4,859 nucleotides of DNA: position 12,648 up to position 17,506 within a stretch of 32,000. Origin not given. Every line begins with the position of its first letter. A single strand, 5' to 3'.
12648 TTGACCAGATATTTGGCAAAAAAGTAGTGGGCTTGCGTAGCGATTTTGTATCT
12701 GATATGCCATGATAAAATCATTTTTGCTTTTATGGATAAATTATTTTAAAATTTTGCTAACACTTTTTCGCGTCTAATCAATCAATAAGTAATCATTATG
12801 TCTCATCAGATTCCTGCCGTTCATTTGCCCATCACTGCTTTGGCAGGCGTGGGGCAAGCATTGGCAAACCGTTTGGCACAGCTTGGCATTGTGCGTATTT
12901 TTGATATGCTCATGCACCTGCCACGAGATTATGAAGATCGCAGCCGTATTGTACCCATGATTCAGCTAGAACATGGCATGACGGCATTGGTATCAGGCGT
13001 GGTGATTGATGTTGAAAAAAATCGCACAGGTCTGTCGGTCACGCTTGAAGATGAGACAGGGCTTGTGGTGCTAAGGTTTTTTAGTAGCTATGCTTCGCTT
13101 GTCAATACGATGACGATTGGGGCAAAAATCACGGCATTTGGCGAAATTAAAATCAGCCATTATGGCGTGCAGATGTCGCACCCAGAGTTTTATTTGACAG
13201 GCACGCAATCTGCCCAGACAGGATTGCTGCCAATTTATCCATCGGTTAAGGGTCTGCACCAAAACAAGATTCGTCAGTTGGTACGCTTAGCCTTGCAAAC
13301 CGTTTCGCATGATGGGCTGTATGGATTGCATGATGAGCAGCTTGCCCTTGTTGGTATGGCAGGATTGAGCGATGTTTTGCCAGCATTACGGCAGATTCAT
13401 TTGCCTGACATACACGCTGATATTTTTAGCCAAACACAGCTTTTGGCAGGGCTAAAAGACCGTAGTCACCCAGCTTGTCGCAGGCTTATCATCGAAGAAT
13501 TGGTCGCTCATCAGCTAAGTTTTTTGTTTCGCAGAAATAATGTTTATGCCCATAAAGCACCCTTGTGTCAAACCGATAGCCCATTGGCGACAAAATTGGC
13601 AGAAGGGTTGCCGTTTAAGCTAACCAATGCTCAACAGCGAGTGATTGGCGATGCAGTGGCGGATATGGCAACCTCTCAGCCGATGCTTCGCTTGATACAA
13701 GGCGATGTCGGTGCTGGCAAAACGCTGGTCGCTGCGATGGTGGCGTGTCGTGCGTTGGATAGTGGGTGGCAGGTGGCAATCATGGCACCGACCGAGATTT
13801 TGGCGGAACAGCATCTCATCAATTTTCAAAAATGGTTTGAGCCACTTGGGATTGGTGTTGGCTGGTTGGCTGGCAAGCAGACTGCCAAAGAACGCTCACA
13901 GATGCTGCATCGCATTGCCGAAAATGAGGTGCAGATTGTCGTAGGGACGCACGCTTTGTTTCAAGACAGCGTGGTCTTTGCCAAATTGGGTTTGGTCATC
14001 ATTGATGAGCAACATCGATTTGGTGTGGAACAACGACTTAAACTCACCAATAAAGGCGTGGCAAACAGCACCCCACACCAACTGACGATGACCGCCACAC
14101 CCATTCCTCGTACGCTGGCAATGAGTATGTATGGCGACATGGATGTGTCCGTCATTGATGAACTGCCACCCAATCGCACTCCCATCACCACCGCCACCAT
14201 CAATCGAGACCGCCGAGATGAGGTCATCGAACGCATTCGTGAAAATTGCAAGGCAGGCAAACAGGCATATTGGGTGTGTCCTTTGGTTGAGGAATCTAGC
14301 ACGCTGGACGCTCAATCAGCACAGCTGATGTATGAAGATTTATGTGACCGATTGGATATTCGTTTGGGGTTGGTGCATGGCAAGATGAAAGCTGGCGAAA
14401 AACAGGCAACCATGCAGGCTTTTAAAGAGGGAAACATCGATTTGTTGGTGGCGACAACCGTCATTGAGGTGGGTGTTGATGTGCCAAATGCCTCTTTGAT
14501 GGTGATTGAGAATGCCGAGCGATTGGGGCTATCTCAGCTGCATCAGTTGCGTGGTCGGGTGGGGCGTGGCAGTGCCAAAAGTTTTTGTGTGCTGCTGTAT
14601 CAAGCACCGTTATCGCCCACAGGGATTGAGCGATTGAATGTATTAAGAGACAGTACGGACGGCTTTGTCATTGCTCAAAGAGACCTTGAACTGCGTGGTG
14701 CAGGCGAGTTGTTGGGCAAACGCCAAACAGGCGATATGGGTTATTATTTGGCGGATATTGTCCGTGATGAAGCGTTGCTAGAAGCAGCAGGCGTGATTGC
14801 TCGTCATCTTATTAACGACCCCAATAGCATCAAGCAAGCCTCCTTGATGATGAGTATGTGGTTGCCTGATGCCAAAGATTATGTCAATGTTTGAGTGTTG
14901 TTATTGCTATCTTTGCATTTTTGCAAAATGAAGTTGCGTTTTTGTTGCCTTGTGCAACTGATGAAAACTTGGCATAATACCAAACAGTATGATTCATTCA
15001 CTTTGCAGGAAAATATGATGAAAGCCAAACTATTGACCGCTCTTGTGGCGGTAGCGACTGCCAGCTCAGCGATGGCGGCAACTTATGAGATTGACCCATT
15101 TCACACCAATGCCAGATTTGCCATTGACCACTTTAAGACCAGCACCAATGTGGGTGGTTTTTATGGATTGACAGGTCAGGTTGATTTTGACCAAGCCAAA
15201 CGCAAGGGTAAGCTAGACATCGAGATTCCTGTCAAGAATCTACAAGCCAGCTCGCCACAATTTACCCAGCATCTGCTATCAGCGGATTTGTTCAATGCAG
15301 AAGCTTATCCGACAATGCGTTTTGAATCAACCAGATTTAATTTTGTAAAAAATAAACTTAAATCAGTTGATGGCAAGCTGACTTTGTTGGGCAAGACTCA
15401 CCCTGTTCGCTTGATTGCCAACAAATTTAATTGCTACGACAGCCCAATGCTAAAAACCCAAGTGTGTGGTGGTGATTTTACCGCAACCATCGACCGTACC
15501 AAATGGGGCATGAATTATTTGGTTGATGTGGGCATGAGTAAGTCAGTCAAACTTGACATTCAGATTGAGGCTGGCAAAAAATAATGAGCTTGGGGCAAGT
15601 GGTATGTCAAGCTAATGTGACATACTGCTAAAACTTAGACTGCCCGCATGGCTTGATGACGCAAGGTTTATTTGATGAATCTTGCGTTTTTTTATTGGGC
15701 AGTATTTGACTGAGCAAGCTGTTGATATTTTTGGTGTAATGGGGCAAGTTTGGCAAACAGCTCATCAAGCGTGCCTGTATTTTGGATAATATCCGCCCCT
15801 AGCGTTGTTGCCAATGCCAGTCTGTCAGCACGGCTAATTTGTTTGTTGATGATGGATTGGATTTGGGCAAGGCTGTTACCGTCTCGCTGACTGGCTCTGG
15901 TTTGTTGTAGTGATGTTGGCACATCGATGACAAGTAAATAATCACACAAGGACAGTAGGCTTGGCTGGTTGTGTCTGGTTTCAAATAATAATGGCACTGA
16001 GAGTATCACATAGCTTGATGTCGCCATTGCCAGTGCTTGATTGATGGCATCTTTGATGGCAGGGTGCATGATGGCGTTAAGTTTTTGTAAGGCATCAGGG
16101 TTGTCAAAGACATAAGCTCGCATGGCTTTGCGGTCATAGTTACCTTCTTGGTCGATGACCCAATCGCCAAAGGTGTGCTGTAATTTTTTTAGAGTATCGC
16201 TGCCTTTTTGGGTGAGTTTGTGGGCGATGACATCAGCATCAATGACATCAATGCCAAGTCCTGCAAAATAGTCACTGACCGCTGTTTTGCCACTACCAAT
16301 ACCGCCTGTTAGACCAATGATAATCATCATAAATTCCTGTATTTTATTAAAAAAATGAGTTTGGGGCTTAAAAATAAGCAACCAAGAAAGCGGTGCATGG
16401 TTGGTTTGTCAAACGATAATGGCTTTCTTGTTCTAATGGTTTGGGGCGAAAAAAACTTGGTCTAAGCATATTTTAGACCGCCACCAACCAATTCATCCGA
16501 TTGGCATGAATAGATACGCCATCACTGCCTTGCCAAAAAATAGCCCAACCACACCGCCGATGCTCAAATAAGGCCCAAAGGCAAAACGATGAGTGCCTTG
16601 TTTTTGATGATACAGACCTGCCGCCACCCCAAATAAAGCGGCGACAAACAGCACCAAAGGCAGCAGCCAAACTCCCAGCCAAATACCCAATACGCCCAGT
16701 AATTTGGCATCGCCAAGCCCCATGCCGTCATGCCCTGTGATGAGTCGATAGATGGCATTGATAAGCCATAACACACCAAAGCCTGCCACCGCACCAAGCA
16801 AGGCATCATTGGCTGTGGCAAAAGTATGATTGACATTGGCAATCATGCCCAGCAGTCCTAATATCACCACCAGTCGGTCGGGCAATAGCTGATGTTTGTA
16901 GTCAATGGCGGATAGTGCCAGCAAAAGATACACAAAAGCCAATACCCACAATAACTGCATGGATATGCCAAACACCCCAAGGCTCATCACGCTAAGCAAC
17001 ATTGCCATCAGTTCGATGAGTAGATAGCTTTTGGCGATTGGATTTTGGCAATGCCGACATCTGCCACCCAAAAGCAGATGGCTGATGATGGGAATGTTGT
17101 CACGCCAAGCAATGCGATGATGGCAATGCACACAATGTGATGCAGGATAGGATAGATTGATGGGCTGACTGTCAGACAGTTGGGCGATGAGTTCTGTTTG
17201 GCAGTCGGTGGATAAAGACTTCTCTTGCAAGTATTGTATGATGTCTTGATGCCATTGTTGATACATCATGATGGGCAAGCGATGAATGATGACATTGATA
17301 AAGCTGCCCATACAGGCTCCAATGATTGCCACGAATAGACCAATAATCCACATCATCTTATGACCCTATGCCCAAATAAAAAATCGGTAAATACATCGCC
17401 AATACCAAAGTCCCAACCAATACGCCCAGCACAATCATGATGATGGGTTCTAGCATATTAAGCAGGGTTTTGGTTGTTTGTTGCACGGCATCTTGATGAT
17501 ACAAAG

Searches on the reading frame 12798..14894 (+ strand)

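Call 58: search_protein_families(library=pfam, proteins=[window:12798-14894:+], max_evalue=0.00001)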
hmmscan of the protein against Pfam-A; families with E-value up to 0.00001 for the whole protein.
window:12798-14894:+ (698 aa): 8 families
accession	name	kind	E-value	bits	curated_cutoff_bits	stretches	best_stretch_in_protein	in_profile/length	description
PF00270.35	DEAD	-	1.2e-25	90.6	26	1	278-440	3-164/167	DEAD/DEAH box helicase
PF00271.37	Helicase_C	-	1.2e-23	83.9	23.5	1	483-590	11-108/110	Helicase conserved C-terminal domain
PF17191.10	RecG_wedge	-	5.5e-23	81.8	23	1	15-168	5-161/162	RecG wedge domain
PF04851.21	ResIII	-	1.1e-12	48.6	22.5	1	274-435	3-162/164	Type III restriction enzyme, res subunit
PF19833.4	RecG_dom3_C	-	5.7e-08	33.1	26.8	1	620-684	2-68/87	ATP-dependent DNA helicase RecG, domain 3, C-terminal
PF01336.31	tRNA_anti-codon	-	1.6e-07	31.6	27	1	65-132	3-73/75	OB-fold nucleic acid binding domain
PF13604.12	AAA_30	-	1.6e-06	28.5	27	1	285-417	8-109/191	AAA domain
PF00176.29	SNF2-rel_dom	-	1.7e-06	27.8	24.9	1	302-440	24-168/290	SNF2-related domain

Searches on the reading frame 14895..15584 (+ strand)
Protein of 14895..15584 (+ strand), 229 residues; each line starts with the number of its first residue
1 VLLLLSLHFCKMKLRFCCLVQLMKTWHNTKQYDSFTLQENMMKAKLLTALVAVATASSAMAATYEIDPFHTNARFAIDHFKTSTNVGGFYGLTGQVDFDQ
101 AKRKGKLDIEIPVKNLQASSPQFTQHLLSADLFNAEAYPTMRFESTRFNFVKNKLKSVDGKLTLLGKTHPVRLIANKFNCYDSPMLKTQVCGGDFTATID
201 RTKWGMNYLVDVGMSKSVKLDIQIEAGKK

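Call 59: search_protein_families(library=pfam, proteins=[window:14895-15584:+], max_evalue=0.00001)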
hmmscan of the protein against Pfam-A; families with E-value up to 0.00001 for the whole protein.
window:14895-15584:+ (229 aa): 1 family
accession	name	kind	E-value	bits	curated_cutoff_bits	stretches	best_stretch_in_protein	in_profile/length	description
PF04264.18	YceI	-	2e-34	119.6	23.7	1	64-226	1-150/150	YceI-like domain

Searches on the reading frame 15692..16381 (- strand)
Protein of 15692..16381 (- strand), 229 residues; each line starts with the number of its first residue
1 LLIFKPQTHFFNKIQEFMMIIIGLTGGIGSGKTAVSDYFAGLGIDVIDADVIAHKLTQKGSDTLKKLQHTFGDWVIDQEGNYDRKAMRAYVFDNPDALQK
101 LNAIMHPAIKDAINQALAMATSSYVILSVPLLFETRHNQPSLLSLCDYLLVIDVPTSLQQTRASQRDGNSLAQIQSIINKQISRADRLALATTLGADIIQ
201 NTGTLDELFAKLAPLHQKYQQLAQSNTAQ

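Call 59: search_protein_families(library=pfam, proteins=[window:15692-16381:-], max_evalue=0.00001)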
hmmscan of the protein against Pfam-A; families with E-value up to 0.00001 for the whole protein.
window:15692-16381:- (229 aa): 1 family
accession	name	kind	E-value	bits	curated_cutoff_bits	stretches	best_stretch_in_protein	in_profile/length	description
PF01121.26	CoaE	-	1.7e-53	181.4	27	1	20-206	1-179/180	Dephospho-CoA kinase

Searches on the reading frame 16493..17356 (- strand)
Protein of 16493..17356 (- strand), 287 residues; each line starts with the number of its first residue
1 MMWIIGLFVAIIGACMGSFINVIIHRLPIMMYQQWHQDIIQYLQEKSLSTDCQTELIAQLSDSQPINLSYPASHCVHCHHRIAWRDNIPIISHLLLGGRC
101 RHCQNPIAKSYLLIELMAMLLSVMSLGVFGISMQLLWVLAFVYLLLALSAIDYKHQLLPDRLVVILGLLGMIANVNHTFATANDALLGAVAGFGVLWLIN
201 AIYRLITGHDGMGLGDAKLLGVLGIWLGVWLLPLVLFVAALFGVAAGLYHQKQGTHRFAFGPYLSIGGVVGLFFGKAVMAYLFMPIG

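Call 59: search_protein_families(library=pfam, proteins=[window:16493-17356:-], max_evalue=0.00001)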
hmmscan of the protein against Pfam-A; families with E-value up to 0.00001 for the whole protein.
window:16493-17356:- (287 aa): 2 families
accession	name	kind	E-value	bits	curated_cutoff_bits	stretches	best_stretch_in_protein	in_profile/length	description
PF06750.18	A24_N_bact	-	1e-28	99.7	23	1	11-125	1-80/84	Bacterial Peptidase A24 N-terminal domain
PF01478.23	Peptidase_A24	-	4.1e-22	79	26.5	1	139-247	1-103/104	Type IV leader peptidase family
